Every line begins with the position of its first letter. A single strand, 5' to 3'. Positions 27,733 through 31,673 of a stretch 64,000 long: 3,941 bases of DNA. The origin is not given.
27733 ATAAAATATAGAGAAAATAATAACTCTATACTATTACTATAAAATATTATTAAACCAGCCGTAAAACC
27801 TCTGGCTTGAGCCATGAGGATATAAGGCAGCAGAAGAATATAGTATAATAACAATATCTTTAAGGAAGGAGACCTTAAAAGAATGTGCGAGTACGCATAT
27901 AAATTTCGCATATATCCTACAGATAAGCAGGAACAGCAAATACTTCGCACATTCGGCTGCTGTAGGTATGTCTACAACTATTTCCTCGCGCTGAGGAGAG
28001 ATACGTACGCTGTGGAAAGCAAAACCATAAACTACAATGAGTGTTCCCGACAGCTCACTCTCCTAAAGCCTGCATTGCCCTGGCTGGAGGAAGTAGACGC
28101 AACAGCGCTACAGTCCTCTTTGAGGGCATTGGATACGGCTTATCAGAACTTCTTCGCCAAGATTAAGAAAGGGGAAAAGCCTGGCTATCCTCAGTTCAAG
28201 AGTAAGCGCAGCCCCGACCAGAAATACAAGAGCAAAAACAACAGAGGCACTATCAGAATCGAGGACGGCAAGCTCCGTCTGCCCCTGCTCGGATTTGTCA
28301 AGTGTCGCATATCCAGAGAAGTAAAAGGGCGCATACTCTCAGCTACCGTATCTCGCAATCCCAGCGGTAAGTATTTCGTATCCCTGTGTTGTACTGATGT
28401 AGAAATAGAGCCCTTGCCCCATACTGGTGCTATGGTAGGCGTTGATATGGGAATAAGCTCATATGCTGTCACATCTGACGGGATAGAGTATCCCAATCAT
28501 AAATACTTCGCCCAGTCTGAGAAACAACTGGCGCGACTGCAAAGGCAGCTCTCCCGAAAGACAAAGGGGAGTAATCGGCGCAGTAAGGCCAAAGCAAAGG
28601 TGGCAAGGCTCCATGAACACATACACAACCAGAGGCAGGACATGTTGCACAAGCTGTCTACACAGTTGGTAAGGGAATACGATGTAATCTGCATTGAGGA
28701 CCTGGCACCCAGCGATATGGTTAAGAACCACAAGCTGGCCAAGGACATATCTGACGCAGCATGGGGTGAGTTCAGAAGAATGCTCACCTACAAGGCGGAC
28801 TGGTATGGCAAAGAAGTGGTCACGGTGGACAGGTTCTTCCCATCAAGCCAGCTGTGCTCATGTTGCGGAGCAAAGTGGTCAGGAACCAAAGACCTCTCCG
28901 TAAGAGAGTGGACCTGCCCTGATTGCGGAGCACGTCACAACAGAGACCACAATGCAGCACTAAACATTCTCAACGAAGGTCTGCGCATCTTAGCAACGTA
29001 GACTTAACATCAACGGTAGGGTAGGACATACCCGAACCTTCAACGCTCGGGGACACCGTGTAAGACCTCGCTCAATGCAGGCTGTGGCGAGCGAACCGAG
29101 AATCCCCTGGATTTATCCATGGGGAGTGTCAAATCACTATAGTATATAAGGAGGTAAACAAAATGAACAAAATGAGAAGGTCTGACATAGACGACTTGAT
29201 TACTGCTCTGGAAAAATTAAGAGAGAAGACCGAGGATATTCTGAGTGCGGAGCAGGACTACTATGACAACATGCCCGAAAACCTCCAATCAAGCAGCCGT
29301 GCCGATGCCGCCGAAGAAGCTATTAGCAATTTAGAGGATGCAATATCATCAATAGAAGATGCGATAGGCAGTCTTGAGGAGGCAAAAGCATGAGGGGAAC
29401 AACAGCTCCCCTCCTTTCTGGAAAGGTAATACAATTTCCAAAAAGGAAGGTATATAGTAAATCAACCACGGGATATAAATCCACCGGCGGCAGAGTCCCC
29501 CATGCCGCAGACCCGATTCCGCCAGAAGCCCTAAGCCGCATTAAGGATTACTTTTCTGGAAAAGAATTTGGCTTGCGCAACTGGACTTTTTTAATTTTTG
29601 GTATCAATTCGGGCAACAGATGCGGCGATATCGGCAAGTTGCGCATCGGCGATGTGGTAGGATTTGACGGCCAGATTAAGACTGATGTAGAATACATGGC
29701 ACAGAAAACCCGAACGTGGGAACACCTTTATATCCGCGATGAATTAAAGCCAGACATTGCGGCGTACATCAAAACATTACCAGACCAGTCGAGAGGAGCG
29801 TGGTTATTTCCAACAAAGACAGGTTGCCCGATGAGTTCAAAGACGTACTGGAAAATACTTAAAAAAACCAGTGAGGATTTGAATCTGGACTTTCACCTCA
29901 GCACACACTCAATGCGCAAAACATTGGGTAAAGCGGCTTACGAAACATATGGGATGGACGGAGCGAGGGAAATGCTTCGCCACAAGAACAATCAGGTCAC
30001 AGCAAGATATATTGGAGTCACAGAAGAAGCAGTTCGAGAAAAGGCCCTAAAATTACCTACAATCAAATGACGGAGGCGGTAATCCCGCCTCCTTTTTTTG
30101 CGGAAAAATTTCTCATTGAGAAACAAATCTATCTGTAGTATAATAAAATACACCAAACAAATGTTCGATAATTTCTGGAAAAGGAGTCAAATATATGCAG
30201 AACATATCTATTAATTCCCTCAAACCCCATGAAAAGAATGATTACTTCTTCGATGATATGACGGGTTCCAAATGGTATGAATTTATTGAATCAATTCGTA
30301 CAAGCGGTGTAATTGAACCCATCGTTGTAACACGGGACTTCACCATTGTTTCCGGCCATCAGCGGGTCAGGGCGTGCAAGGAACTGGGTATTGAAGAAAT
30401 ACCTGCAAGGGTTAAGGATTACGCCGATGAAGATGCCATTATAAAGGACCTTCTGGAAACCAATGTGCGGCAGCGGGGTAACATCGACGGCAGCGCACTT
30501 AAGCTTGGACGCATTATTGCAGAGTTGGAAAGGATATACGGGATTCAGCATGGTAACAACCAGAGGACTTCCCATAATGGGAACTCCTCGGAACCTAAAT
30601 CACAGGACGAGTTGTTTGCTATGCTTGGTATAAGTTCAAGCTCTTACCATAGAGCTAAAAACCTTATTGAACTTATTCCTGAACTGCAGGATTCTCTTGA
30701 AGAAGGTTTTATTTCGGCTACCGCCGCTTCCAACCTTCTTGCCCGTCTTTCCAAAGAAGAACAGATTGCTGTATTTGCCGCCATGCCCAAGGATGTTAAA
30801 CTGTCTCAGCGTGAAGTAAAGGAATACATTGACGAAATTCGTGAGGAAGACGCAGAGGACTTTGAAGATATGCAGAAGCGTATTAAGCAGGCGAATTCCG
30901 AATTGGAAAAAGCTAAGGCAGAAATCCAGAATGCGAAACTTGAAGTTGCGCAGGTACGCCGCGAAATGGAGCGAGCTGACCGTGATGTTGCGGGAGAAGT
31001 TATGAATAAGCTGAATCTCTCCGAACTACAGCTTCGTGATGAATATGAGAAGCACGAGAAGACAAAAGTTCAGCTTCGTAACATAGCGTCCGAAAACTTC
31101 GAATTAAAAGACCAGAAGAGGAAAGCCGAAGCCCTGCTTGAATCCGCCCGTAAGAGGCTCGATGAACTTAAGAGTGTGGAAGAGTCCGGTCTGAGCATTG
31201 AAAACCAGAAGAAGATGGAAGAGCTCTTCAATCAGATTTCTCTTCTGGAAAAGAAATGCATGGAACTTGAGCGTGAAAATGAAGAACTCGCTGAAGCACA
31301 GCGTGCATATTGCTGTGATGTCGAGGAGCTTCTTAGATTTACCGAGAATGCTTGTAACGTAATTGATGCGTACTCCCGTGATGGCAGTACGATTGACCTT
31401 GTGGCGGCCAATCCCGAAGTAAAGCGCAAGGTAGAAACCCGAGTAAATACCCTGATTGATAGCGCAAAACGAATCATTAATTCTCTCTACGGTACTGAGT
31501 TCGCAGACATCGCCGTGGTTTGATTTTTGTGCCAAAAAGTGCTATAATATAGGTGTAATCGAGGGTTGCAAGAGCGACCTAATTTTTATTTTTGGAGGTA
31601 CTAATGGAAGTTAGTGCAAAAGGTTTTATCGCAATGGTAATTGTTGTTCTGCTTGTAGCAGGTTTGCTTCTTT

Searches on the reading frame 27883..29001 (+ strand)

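Call 84: search_protein_families(library=pfam, proteins=[window:27883-29001:+], max_evalue=0.0001)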
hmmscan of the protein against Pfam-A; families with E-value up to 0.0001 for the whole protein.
window:27883-29001:+ (372 aa): 3 families
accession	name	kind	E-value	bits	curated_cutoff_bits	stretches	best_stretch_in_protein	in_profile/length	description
PF07282.18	Cas12f1-like_TNB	-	2.2e-27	95.4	26.3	1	294-362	1-60/60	Cas12f1-like, TNB domain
PF01385.25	OrfB_IS605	-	2.4e-27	96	30.5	1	170-282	4-119/120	Probable transposase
PF12323.14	HTH_OrfB_IS605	-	1.6e-19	69.6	21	1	2-43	2-43/47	Helix-turn-helix domain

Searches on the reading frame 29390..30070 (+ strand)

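Call 84: search_protein_families(library=pfam, proteins=[window:29390-30070:+], max_evalue=0.0001)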
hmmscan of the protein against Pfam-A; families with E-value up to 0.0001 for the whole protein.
window:29390-30070:+ (226 aa): 1 family
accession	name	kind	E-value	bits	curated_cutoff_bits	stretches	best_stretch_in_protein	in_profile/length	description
PF00589.27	Phage_integrase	-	6.8e-14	52.5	27.1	1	48-212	8-170/172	Phage integrase family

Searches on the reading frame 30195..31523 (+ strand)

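Call 84: search_protein_families(library=pfam, proteins=[window:30195-31523:+], max_evalue=0.0001)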
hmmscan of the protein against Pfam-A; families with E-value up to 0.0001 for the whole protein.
window:30195-31523:+ (442 aa): 1 family
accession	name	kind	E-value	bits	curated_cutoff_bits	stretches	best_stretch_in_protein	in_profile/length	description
PF02195.25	ParB_N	-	7.3e-12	45.6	26.3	1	20-88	20-92/95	ParB N-terminal domain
